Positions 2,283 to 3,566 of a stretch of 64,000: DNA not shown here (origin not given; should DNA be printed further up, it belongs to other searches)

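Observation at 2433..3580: Catalytically degenerate XerS paralog embedded in a replicon, next to a dif-like palindrome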

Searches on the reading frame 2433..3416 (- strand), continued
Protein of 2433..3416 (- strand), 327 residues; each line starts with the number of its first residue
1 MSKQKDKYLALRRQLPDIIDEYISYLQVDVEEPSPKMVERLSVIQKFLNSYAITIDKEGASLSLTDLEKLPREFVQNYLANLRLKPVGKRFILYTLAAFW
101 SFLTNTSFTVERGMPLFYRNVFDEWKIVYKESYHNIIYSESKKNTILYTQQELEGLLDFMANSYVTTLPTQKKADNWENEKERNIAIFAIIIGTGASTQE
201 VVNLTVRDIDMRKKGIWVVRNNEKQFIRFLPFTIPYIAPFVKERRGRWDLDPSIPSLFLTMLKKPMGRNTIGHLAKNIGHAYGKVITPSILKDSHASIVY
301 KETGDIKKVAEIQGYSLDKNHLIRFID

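Call 78: get_annotated_region(hit=H19, flank=9000)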
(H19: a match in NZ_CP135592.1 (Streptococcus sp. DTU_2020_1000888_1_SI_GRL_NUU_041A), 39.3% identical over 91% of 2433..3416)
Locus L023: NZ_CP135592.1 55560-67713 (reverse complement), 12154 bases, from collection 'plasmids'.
description: Streptococcus sp. DTU_2020_1000888_1_SI_GRL_NUU_041A plasmid unnamed1, complete sequence
organism: Streptococcus sp. DTU_2020_1000888_1_SI_GRL_NUU_041A (NCBI taxid 3077723)
taxonomy: Bacteria; Bacillota; Bacilli; Lactobacillales; Streptococcaceae; Streptococcus; Streptococcus sp. DTU 2020 1000888 1 SI GRL NUU 041A
host: -; source: Homo sapiens,expectorate; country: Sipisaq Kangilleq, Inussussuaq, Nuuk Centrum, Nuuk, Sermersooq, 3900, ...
typing (MOB-suite, as given by PLSDB): non-mobilizable
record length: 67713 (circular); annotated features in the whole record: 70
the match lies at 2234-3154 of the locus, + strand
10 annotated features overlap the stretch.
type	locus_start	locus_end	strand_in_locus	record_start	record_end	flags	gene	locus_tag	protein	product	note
CDS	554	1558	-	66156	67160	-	-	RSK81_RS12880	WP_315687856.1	replication initiation protein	-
CDS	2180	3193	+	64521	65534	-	-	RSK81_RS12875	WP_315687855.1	tyrosine-type recombinase/integrase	GO:0015074 - DNA integration [Evidence IEA]; GO:0006310 - DNA recombination [Evidence IEA]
CDS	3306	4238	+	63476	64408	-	-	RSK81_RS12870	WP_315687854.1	DNA/RNA non-specific endonuclease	-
CDS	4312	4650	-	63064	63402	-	-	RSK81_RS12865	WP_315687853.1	hypothetical protein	-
CDS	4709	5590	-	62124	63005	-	-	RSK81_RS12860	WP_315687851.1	ParA family protein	-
CDS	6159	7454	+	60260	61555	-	-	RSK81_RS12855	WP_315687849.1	hypothetical protein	-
CDS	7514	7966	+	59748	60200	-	-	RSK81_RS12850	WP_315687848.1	hypothetical protein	-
CDS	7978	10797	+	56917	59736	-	-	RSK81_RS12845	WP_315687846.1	TraM recognition domain-containing protein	-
CDS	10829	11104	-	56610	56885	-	-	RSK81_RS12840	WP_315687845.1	hypothetical protein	-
CDS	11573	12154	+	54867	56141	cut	-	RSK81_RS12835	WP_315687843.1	hypothetical protein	-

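Call 84: search_protein_families(library=padloc, proteins=[window:2433-3416:-], max_evalue=0.01)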
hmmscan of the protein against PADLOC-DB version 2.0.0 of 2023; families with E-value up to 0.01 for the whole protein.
window:2433-3416:- (327 aa): 0 families

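Call 85: search_protein_families(library=phrogs, proteins=[window:2433-3416:-], max_evalue=0.001)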
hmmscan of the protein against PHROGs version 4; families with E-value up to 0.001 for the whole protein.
window:2433-3416:- (327 aa): 2 families
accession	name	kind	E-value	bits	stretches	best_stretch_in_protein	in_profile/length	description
phrog_1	-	integration and excision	1.7e-11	45.1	1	51-314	190-421/611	integrase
phrog_216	-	integration and excision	1.5e-06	28.5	1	150-312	58-209/301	integrase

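Call 86: search_protein_families(library=ncbifam, proteins=[P0003, P0006, P0007, P0008, P0011, P0013, P0017, P0018, P0019, P0020], max_evalue=1e-10)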
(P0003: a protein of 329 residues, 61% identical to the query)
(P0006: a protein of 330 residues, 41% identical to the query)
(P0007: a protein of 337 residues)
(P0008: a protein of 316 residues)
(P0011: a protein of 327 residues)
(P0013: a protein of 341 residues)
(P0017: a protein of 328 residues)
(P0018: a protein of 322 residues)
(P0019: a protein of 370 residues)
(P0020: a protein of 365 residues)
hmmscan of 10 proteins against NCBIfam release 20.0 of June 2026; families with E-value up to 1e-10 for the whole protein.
P0003 (329 aa): 4 families
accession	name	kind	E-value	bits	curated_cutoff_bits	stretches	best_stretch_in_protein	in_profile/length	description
NF003462.0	PRK05084.1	equivalog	1.5e-35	122.6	267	1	11-309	11-324/360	tyrosine recombinase XerS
NF040815.2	recomb_XerA_Arch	equivalog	6.3e-16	58.7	220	1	51-308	18-233/263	site-specific tyrosine recombinase/integron integrase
TIGR02225.1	recomb_XerD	equivalog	5.8e-13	48.8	329.6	1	160-299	102-244/290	site-specific tyrosine recombinase XerD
NF001399.0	PRK00283.1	subfamily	2.5e-11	43.4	279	0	160-298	112-252/300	tyrosine recombinase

P0006 (330 aa): 2 families
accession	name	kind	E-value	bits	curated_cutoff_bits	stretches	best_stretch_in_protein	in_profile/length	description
NF003462.0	PRK05084.1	equivalog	1.9e-42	145.3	267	1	3-320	3-331/360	tyrosine recombinase XerS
NF040815.2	recomb_XerA_Arch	equivalog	8.7e-16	58.3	220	1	46-315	24-237/263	site-specific tyrosine recombinase/integron integrase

P0007 (337 aa): 3 families
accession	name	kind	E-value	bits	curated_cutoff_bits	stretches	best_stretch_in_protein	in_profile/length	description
NF003462.0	PRK05084.1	equivalog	3.3e-35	121.5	267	1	6-335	5-341/360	tyrosine recombinase XerS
NF040815.2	recomb_XerA_Arch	equivalog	4.4e-13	49.4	220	1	47-336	24-252/263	site-specific tyrosine recombinase/integron integrase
TIGR02224.1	recomb_XerC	equivalog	7.2e-12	45.3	335.15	0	178-336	114-275/295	tyrosine recombinase XerC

P0008 (316 aa): 4 families
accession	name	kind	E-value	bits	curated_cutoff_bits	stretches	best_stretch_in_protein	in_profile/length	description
NF003462.0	PRK05084.1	equivalog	1.2e-30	106.5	267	1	24-308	37-334/360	tyrosine recombinase XerS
NF040815.2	recomb_XerA_Arch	equivalog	1.5e-15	57.5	220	1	26-309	18-245/263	site-specific tyrosine recombinase/integron integrase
TIGR02224.1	recomb_XerC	equivalog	1.6e-12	47.4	335.15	1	165-309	120-268/295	tyrosine recombinase XerC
TIGR02225.1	recomb_XerD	equivalog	2e-11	43.8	329.6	1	127-298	92-254/290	site-specific tyrosine recombinase XerD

P0011 (327 aa): 5 families
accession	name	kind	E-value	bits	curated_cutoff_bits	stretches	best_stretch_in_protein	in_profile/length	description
NF003462.0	PRK05084.1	equivalog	1.6e-31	109.3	267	1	6-325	11-341/360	tyrosine recombinase XerS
NF040815.2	recomb_XerA_Arch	equivalog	6.7e-18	65.2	220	1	40-326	24-252/263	site-specific tyrosine recombinase/integron integrase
TIGR02224.1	recomb_XerC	equivalog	1.6e-17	63.8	335.15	1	173-325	117-274/295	tyrosine recombinase XerC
TIGR02225.1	recomb_XerD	equivalog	4.6e-17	62.3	329.6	1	59-321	36-267/290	site-specific tyrosine recombinase XerD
NF001399.0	PRK00283.1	subfamily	3.2e-13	49.6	279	0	148-317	114-272/300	tyrosine recombinase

P0013 (341 aa): 5 families
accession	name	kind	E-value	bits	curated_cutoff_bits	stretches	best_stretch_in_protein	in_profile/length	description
NF003462.0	PRK05084.1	equivalog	7.7e-29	100.5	267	1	5-339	2-342/360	tyrosine recombinase XerS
TIGR02225.1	recomb_XerD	equivalog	8.2e-17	61.4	329.6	1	147-338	89-271/290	site-specific tyrosine recombinase XerD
TIGR02224.1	recomb_XerC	equivalog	5e-16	58.9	335.15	1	184-339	118-275/295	tyrosine recombinase XerC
NF040815.2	recomb_XerA_Arch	equivalog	4.7e-15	55.9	220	1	101-339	38-252/263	site-specific tyrosine recombinase/integron integrase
NF001399.0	PRK00283.1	subfamily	8.1e-15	54.8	279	1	147-335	99-277/300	tyrosine recombinase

P0017 (328 aa): 5 families
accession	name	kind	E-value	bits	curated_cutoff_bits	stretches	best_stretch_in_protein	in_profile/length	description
NF003462.0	PRK05084.1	equivalog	1.5e-35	122.6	267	1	7-315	4-331/360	tyrosine recombinase XerS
NF040815.2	recomb_XerA_Arch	equivalog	1e-18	67.9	220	1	40-320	15-246/263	site-specific tyrosine recombinase/integron integrase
TIGR02224.1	recomb_XerC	equivalog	4.9e-16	59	335.15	1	179-316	124-265/295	tyrosine recombinase XerC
TIGR02225.1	recomb_XerD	equivalog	1.4e-13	50.9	329.6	1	176-316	117-262/290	site-specific tyrosine recombinase XerD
NF001399.0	PRK00283.1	subfamily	8.8e-13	48.2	279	1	179-312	130-267/300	tyrosine recombinase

P0018 (322 aa): 2 families
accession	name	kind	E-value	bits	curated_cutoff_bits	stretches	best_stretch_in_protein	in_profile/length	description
NF003462.0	PRK05084.1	equivalog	3.8e-15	55.5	267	1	28-315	30-324/360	tyrosine recombinase XerS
NF040815.2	recomb_XerA_Arch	equivalog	9.7e-11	41.7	220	0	62-313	38-232/263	site-specific tyrosine recombinase/integron integrase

P0019 (370 aa): 7 families
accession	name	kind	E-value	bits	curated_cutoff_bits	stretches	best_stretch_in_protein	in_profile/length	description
NF003462.0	PRK05084.1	equivalog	1.6e-134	448.2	267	1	1-357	1-358/360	tyrosine recombinase XerS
TIGR02224.1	recomb_XerC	equivalog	4.5e-29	101.8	335.15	1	172-347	106-281/295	tyrosine recombinase XerC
NF040815.2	recomb_XerA_Arch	equivalog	8.5e-28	97.6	220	1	24-349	3-260/263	site-specific tyrosine recombinase/integron integrase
TIGR02225.1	recomb_XerD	equivalog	8.3e-24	84.4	329.6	1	190-347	120-278/290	site-specific tyrosine recombinase XerD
NF001399.0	PRK00283.1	subfamily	3.4e-21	75.8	279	1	98-347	67-287/300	tyrosine recombinase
NF002331.0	PRK01287.1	subfamily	1.4e-15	57.2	371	1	195-346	163-315/365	site-specific tyrosine recombinase XerC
TIGR02249.1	integrase_gron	subfamily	6.2e-12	45.5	265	0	189-261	111-184/315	integron integrase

P0020 (365 aa): 8 families
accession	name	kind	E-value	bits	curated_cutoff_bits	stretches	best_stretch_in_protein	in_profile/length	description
NF003462.0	PRK05084.1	equivalog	2.2e-120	401.7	267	1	1-363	1-356/360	tyrosine recombinase XerS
TIGR02224.1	recomb_XerC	equivalog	2e-38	132.5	335.15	1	194-356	123-283/295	tyrosine recombinase XerC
NF040815.2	recomb_XerA_Arch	equivalog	1.1e-34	120.2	220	1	79-356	36-260/263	site-specific tyrosine recombinase/integron integrase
NF001399.0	PRK00283.1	subfamily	2.5e-28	99.2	279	1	198-353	133-286/300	tyrosine recombinase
TIGR02225.1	recomb_XerD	equivalog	1.7e-27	96.6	329.6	1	198-353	123-277/290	site-specific tyrosine recombinase XerD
NF002331.0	PRK01287.1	subfamily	4.4e-17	62.1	371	1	200-350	163-312/365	site-specific tyrosine recombinase XerC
NF007371.0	PRK09871.1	subfamily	2.1e-12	47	222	1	198-348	25-172/198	tyrosine-type DNA invertase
TIGR02249.1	integrase_gron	subfamily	7.9e-12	45.1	265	0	287-353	237-303/315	integron integrase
